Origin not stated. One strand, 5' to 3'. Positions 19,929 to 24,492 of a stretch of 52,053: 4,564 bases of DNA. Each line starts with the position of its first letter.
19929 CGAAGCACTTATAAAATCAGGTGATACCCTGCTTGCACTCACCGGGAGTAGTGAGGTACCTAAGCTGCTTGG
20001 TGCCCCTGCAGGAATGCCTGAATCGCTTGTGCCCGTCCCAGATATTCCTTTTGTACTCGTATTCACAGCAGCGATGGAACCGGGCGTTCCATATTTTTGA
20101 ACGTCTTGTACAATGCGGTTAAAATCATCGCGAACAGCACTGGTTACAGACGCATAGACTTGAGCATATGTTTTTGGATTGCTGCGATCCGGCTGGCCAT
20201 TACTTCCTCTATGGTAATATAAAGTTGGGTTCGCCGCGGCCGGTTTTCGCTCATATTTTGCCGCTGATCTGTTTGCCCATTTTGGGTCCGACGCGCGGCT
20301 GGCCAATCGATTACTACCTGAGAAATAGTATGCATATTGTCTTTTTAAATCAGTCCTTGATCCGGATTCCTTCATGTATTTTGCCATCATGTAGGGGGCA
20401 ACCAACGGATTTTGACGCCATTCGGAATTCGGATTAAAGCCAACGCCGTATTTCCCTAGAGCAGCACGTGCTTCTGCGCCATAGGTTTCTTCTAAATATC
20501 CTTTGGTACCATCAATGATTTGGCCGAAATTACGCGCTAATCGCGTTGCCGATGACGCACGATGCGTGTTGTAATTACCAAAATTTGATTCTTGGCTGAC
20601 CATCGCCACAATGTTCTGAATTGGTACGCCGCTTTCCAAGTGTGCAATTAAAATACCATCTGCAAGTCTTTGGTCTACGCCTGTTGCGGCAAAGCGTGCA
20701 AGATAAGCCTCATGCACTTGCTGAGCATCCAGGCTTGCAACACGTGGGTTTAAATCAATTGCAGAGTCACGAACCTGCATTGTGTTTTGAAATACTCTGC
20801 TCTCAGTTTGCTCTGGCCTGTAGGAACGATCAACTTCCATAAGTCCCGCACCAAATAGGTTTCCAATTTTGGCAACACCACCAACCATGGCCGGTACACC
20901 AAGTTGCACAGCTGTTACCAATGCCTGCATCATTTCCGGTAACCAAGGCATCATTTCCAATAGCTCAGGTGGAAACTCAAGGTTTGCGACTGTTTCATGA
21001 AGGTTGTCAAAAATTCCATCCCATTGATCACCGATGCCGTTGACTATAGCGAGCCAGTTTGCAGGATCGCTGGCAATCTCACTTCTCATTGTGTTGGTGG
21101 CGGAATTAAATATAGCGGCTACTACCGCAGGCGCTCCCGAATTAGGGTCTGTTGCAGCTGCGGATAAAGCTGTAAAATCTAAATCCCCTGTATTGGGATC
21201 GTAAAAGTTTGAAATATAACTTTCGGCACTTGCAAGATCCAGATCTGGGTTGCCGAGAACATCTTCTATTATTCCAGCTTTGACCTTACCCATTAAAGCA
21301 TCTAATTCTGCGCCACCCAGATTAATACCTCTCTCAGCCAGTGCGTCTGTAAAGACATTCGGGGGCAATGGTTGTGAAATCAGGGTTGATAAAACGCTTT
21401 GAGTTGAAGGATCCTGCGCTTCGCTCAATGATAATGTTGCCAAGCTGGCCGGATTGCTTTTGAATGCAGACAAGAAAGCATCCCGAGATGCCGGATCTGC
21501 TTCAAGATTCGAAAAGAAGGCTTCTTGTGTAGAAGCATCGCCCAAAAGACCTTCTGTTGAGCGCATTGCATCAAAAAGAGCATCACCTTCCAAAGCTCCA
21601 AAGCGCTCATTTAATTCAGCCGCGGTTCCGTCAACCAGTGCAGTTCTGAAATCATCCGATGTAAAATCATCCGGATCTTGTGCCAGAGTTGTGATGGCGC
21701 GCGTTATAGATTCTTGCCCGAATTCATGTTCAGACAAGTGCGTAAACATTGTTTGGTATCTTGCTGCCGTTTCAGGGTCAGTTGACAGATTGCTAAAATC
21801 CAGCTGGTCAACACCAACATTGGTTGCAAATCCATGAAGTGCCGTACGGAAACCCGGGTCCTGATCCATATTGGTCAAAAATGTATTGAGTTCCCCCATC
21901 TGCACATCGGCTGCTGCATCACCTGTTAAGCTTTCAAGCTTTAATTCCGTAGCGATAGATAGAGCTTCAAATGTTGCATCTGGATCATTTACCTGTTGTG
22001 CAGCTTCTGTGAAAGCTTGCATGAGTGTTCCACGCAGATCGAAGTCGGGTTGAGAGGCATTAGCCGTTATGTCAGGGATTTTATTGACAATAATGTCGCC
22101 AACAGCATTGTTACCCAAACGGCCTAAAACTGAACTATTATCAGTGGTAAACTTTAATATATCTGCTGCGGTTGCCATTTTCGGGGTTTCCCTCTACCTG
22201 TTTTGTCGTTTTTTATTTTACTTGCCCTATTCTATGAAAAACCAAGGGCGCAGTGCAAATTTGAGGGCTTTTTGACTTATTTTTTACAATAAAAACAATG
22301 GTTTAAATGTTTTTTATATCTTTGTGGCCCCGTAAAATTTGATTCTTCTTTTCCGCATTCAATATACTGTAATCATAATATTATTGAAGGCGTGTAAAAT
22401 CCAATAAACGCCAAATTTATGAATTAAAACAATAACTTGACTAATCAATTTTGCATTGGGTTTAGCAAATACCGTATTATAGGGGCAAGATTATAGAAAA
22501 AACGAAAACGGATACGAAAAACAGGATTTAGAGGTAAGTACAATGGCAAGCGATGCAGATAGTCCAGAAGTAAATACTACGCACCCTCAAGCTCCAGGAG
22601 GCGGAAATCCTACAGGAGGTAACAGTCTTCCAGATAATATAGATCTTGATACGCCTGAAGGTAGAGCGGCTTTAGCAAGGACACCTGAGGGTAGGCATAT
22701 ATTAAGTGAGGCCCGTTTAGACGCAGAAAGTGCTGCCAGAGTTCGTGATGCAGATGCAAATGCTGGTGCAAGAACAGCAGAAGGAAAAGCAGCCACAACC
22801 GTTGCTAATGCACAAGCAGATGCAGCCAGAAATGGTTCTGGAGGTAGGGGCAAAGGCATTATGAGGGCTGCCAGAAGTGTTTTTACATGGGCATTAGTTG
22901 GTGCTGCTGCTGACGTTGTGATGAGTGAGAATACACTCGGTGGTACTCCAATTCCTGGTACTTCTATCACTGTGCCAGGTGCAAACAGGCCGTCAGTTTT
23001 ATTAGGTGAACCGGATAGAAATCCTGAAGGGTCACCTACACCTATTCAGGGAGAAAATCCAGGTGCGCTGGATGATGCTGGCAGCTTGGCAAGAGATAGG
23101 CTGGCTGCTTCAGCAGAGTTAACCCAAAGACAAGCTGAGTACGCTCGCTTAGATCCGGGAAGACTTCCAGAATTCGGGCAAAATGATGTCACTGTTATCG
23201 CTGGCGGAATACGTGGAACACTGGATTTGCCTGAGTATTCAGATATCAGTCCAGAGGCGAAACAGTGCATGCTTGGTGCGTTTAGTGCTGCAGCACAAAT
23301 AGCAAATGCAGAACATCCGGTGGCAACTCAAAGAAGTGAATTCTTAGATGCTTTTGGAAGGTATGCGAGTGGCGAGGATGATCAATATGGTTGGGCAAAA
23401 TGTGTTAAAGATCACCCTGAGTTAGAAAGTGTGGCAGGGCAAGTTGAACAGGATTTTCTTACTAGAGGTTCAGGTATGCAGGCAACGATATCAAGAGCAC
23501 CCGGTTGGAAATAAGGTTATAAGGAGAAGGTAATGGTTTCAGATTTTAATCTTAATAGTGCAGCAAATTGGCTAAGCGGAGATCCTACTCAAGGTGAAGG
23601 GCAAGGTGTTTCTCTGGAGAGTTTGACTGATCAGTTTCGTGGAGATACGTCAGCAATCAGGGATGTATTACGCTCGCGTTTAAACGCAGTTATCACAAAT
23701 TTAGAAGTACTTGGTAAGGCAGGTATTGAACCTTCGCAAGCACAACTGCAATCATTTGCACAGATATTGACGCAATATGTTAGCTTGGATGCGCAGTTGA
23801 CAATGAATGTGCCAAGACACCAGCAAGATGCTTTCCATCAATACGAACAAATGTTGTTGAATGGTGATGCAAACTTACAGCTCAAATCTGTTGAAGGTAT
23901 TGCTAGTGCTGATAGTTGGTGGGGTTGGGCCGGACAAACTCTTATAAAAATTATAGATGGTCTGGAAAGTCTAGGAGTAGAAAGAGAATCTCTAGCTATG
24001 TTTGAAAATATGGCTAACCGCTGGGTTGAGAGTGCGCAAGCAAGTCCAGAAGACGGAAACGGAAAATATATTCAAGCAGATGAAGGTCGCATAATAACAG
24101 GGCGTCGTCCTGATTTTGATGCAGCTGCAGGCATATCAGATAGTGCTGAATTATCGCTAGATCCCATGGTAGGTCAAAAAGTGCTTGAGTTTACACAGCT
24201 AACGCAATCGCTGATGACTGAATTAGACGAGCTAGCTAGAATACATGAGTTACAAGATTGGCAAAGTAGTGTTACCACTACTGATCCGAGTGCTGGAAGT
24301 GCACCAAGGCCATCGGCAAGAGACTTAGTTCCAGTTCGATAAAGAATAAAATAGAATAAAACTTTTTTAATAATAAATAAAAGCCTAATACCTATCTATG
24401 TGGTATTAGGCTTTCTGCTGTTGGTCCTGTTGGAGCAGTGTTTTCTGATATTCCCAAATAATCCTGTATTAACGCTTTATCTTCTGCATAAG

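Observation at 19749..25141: Four-gene orphan island between lepA and purH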

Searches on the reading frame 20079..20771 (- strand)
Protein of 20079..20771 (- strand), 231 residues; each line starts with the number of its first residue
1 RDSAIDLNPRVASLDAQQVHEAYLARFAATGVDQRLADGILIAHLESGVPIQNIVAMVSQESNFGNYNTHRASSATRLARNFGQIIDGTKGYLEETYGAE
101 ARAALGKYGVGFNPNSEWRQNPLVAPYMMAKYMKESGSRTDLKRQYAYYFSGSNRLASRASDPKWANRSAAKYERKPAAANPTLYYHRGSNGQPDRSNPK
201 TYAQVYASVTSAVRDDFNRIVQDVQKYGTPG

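Call 79: search_solved_structures(query=A7, max_evalue=1, show_alignments=2)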
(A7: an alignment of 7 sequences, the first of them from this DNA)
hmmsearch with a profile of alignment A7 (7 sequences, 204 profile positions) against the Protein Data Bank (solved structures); distinct sequences matched with E-value up to 1: 3.
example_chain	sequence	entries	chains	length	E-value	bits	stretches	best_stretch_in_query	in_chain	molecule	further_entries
9xps_S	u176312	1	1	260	4.2e-20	75.7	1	31-189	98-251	Endolysin gp144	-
3bkh_A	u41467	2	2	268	4.6e-20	75.6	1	31-189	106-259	lytic transglycosylase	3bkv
6npa_A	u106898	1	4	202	0.73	12.8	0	91-144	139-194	TmpB, (R)-1-hydroxy-2-trimethylaminoethylphosphonate oxygenase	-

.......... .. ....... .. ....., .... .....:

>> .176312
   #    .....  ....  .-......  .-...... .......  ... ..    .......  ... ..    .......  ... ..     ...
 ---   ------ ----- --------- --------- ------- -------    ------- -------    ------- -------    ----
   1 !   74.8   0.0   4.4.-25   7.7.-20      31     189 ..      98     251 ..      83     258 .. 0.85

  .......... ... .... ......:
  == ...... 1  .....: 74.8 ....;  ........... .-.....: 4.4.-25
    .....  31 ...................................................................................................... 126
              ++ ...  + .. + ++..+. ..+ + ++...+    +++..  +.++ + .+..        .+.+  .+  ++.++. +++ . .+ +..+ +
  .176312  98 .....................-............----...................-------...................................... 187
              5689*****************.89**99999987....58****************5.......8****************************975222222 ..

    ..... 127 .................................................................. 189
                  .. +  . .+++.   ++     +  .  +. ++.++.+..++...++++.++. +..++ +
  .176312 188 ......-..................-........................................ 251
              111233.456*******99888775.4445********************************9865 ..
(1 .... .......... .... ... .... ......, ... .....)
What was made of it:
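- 20088..20744 (-): A residues 479-697: phiKZ gp144-type lytic transglycosylase domain. The catalytic Glu530 codon is at 20589-20591. Profile against PDB: gp144 E=4e-20 over gp144 residues 98-251 (call 79).
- On phiKZ gp144-type lytic transglycosylase domain (lysozyme-like superfamily): A profile of A(479-697) plus 6 relatives matches PDB gp144 at E=4.2e-20, 75.7 bits, gp144 residues 98-251 (call 79).
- Closest known: Bacteriophage phiKZ gp144 endolysin. Same: The catalytic domain is homologous over its whole length (profile E=4e-20, call 79).
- The lytic domain's only solved homologue is a jumbo-phage endolysin (call 79).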

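Call 82: search_dna_similar(query=window:20079-20771:-, collection=phages, mode=protein, max_evalue=0.001, max_rows=15)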
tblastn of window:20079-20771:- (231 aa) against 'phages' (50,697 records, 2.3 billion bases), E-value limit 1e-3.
No match.
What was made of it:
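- tblastn of the domain against 50,697 phage genomes finds nothing (call 82).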

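Call 83: find_related_loci(query=A7, collection=viral_contigs, flank=6000)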
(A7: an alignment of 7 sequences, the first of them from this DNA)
Query A7 (219 aa) in viral_contigs; peptide patterns used: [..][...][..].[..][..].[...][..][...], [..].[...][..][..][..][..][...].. (x = any residue, [..] = any of these).
242 stretches matched a pattern; 2 encode a relative of the query (tblastn E <= 1e-3); 2 distinct loci.
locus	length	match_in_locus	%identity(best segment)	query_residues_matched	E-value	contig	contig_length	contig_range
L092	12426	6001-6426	30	29-176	3e-6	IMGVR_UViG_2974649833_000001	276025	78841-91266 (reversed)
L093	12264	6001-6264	27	29-130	7e-6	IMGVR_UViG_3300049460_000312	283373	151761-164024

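Call 89: predict_structure(alignment_id=A7)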
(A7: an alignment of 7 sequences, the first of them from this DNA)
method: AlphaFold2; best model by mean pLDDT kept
length: 219 residues; sequences in the alignment: 7
mean_pLDDT: 82.5   pTM: 0.81
mean pLDDT of the five models: 82.5, 79.1, 68.1, 66.2, 62.1
residues with pLDDT >= 90: 93; 70-90: 95; 50-70: 13; < 50: 18
segments of 3 or more residues with pLDDT < 50: 58-74
pLDDT, mean of each block of 10 residues (from residue 1): 78 94 89 94 89 59 39 53 87 93 83 87 87 85 84 95 84 83 90 91 84 89
secondary structure, 60 per line:
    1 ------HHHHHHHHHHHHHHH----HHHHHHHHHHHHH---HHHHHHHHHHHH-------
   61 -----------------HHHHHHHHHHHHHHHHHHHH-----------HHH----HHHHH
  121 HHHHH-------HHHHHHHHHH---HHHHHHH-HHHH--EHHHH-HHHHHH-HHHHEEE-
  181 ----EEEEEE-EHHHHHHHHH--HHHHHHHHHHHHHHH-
elements in order: H7-21 H26-38 H42-53 H78-97 H116-125 H133-142 H146-152 H154-157 H161-164 H166-171 H173-176 E177-179 E185-190 H193-201 H204-218
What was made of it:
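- On phiKZ gp144-type lytic transglycosylase domain (lysozyme-like superfamily): The domain model has pLDDT 82.5 and pTM 0.81 (call 89).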

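Call 91: fold_search(model_id=the predicted structure, library=pdb)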
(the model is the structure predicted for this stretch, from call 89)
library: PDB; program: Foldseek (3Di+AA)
matches with E <= 10: 145; with E <= 0.001: 0
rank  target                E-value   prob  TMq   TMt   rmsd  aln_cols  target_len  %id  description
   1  4hjv_D                1.6e-01  0.82  0.36  0.42  10.5       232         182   18  Crystal structure of E. coli MltE with bound bulgecin and murodipeptide (released 2012-10-24)
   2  6gi4                  2.2e-01  0.82  0.40  0.45   8.9       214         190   21  Structure of Lytic Transglycosylase MltE mutant S75A from E.coli (released 2018-10-10)
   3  4hjy_A                2.3e-01  0.77  0.38  0.44  10.2       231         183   18  2.4 A Crystal structure of E. coli MltE-E64Q with bound chitopentaose (released 2012-10-24)
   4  5a5x_A                5.4e-01  0.69  0.41  0.24   9.4       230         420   12  Crystal Structure of Se-Met MltF from Pseudomonas aeruginosa (released 2016-10-12)
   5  6h3p_A                7.6e-01  0.06  0.16  0.15  19.6       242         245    9  Crystal structure of the cytoplasmic chorismate mutase from Zea mays (released 2019-01-16)
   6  4cfo_A                9.6e-01  0.41  0.38  0.28   9.0       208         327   15  Structure of Lytic Transglycosylase MltC from Escherichia coli in complex with tetrasaccharide at 2.9 A resolution. (released 2014-07-23)
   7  5anz                  1.1e+00  0.30  0.27  0.17  10.3       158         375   18  Crystal Structure of SltB3 from Pseudomonas aeruginosa. (released 2016-07-20)
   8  5aa3_C                1.1e+00  0.51  0.42  0.24   8.2       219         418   13  Crystal structure of MltF from Pseudomonas aeruginosa in the presence of tetrasaccharide and tetrapeptide (released 2016-10-12)
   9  5ao8_A                1.1e+00  0.28  0.27  0.17  10.1       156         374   18  Crystal Structure of SltB3 from Pseudomonas aeruginosa in complex with NAG-NAM-pentapeptide (released 2016-07-20)
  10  5aa2_A                1.2e+00  0.47  0.41  0.24   9.2       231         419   12  Crystal structure of MltF from Pseudomonas aeruginosa in complex with NAM-pentapeptide. (released 2016-10-12)
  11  4dq5_A                1.2e+00  0.25  0.29  0.37  10.2       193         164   12  Structural Investigation of Bacteriophage Phi6 Lysin (WT) (released 2013-01-02)
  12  7pj3                  1.3e+00  0.16  0.20  0.17  13.3       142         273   17  Crystal structure of catalytic domain in open conformation of LytB from Streptococcus pneumoniae (released 2022-09-07)
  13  5byo_A                1.3e+00  0.06  0.16  0.11  17.6       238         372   12  Computationally designed left-handed alpha/alpha toroid with 12 repeats (released 2015-12-16)
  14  5aa3_A                1.4e+00  0.21  0.34  0.20  12.2       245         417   13  Crystal structure of MltF from Pseudomonas aeruginosa in the presence of tetrasaccharide and tetrapeptide (released 2016-10-12)
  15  9r0n                  1.4e+00  0.03  0.12  0.07  19.2       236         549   11  Cryo-EM structure of rat SLCO2A1 bound to dinoprost. (released 2026-02-11)
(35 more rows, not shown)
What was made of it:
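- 20088..20744 (-): Domain model has pLDDT 82.5, and the top fold hits are MltE, MltF and MltC (calls 89, 91).
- On phiKZ gp144-type lytic transglycosylase domain (lysozyme-like superfamily): However E is 0.16 or higher, probability 0.82 or lower, and TM about 0.4 (call 91).
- The fold search is enriched for lytic transglycosylases (call 91).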

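Call 113: search_protein_families(library=pfam, proteins=[window:20079-20771:-], max_evalue=1)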
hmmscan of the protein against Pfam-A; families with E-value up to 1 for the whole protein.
window:20079-20771:- (231 aa): 1 family
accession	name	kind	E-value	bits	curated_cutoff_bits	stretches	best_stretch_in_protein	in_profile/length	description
PF19489.4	SLT_4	-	0.15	12.1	27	0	47-69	45-67/184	Transglycosylase SLT domain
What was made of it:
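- On Pfam SLT families (PF01464 SLT, PF19489 SLT_4): The isolated domain gives SLT_4 at E=0.15, 12.1 bits, against a cutoff of 27 (call 113).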

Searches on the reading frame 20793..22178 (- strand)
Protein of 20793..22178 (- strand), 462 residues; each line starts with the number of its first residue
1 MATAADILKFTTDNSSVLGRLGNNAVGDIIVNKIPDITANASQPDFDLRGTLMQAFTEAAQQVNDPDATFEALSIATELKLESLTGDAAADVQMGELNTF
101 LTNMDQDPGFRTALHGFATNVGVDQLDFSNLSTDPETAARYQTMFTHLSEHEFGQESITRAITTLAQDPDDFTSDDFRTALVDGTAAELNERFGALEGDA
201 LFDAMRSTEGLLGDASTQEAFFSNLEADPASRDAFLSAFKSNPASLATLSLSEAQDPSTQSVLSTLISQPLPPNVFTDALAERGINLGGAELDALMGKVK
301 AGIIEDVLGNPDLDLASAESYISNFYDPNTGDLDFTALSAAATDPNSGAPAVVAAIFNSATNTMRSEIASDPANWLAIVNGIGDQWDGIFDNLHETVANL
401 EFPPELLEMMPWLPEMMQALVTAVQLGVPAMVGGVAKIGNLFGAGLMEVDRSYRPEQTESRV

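Call 36: find_related_loci(query=A4, collection=metagenome_contigs, flank=10000)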
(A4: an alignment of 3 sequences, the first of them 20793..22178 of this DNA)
Query A4 (462 aa) in metagenome_contigs; peptide patterns used: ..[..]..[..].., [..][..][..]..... (x = any residue, [..] = any of these).
118 stretches matched a pattern, but none encodes a relative of the query by tblastn (E <= 1e-3).

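Call 93: search_solved_structures(query=A4, max_evalue=10)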
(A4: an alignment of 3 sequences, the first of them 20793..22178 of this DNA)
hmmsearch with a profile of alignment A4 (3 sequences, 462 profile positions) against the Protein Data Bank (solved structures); distinct sequences matched with E-value up to 10: 3.
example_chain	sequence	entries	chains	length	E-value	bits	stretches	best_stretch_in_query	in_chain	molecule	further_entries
6w2v_A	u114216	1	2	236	0.13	14.4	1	11-92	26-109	Junction 23 DHR14-DHR18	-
3bwv_A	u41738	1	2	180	0.6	12.1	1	171-240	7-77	Putative 5'(3')-deoxyribonucleotidase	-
5cwh_A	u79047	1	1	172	0.82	11.7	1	11-87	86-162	Designed helical repeat protein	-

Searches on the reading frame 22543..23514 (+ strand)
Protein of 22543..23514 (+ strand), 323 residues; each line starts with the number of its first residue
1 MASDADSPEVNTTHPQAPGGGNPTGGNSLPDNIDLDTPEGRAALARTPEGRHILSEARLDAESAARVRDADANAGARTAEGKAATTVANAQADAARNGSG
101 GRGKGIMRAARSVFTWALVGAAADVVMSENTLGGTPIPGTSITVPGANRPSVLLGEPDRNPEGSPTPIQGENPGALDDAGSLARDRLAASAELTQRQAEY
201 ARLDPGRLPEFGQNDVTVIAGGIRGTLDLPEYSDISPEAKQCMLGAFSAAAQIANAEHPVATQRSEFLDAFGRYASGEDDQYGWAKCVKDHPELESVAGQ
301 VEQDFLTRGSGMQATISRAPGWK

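Call 3: search_protein_families(library=pfam, proteins=[window:22543-23514:+], max_evalue=1)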
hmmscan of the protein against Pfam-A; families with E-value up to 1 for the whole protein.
window:22543-23514:+ (323 aa): 1 family
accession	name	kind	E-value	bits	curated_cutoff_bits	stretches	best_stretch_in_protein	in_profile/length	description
PF10410.14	DnaB_bind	-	0.16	12.7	20.6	1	32-46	11-25/56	DnaB-helicase binding domain of primase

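Call 4: search_protein_families(library=ncbifam, proteins=[window:22543-23514:+], max_evalue=1)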
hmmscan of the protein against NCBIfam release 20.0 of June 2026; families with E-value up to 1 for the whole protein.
window:22543-23514:+ (323 aa): 0 families

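Call 5: search_protein_families(library=padloc, proteins=[window:22543-23514:+], max_evalue=1)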
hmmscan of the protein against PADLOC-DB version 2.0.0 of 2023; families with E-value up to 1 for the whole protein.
window:22543-23514:+ (323 aa): 0 families

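Call 6: search_protein_families(library=phrogs, proteins=[window:22543-23514:+], max_evalue=1)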
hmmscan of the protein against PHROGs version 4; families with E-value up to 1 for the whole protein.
window:22543-23514:+ (323 aa): 0 families

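Call 14: search_solved_structures(query=window:22543-23514:+, max_evalue=10)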
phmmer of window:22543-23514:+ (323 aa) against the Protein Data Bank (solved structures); distinct sequences matched with E-value up to 10: 1.
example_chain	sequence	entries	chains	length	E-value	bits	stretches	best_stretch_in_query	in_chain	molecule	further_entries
7x0r_A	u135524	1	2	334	0.044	16.5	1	60-124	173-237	Lbp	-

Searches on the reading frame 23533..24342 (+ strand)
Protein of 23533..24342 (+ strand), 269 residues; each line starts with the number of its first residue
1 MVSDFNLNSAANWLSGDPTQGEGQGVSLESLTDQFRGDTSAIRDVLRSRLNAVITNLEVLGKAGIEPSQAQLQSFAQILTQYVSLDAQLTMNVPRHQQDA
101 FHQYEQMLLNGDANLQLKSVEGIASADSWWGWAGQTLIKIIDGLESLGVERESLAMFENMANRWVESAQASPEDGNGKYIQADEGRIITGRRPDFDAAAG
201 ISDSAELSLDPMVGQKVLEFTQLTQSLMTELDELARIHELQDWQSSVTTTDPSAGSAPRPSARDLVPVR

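Call 3: search_protein_families(library=pfam, proteins=[window:23533-24342:+], max_evalue=1)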
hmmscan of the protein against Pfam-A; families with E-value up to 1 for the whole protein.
window:23533-24342:+ (269 aa): 2 families
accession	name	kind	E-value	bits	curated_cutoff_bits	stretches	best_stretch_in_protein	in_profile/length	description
PF16206.10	Mon2_C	-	0.013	14.1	27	1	44-124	416-495/819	C-terminal region of Mon2 protein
PF04353.18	Rsd_AlgQ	-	0.044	14.2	35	1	27-84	4-66/150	Regulator of RNA polymerase sigma(70) subunit, Rsd/AlgQ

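Call 4: search_protein_families(library=ncbifam, proteins=[window:23533-24342:+], max_evalue=1)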
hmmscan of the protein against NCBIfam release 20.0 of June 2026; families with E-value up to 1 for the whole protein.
window:23533-24342:+ (269 aa): 1 family
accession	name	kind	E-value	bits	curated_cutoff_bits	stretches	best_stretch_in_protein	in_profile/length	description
NF008723.0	PRK11718.1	equivalog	0.1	12.5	139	1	27-84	4-66/161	sigma D regulator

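Call 5: search_protein_families(library=padloc, proteins=[window:23533-24342:+], max_evalue=1)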
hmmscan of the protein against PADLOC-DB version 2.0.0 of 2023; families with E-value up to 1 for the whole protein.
window:23533-24342:+ (269 aa): 1 family
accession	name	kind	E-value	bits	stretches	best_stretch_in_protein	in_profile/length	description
PDLC03665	Control_protein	-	0.035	12.4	1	23-78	20-74/77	control protein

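Call 6: search_protein_families(library=phrogs, proteins=[window:23533-24342:+], max_evalue=1)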
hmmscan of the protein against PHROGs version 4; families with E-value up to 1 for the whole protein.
window:23533-24342:+ (269 aa): 0 families

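Call 15: search_solved_structures(query=window:23533-24342:+, max_evalue=10)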
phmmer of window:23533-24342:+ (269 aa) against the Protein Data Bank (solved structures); distinct sequences matched with E-value up to 10: 8.
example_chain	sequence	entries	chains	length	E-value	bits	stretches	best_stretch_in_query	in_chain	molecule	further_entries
6een_A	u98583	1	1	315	0.00017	24.7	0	137-166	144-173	Designer Pentatricopeptide Protein dPPR10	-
6een_C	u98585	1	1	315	0.00022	24.3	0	137-166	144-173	Designer Pentatricopeptide Protein dPPR10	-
6een_D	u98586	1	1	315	0.00028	24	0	139-167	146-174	Designer Pentatricopeptide Protein dPPR10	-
6een_B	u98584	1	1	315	0.0061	19.6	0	139-166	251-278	Designer Pentatricopeptide Protein dPPR10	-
4ozs_A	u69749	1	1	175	0.051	16.6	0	139-166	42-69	Alpha solenoid protein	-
9d01_A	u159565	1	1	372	0.4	13.7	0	39-79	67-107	a-iTHR-201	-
2bw2_A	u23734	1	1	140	1.6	11.7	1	102-142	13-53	BYPASS OF FORESPORE C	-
7xt1_A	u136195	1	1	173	1.9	11.4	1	101-143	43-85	Protein BofC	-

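Call 81: find_homologous_proteins(query=window:23533-24342:+, max_evalue=0.01)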
Query window:23533-24342:+ (269 aa): 1 proteins with E <= 0.01 among 2026 candidates.
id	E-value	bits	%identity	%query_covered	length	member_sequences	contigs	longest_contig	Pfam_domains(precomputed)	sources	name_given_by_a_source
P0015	8.1e-171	584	100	100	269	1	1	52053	-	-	-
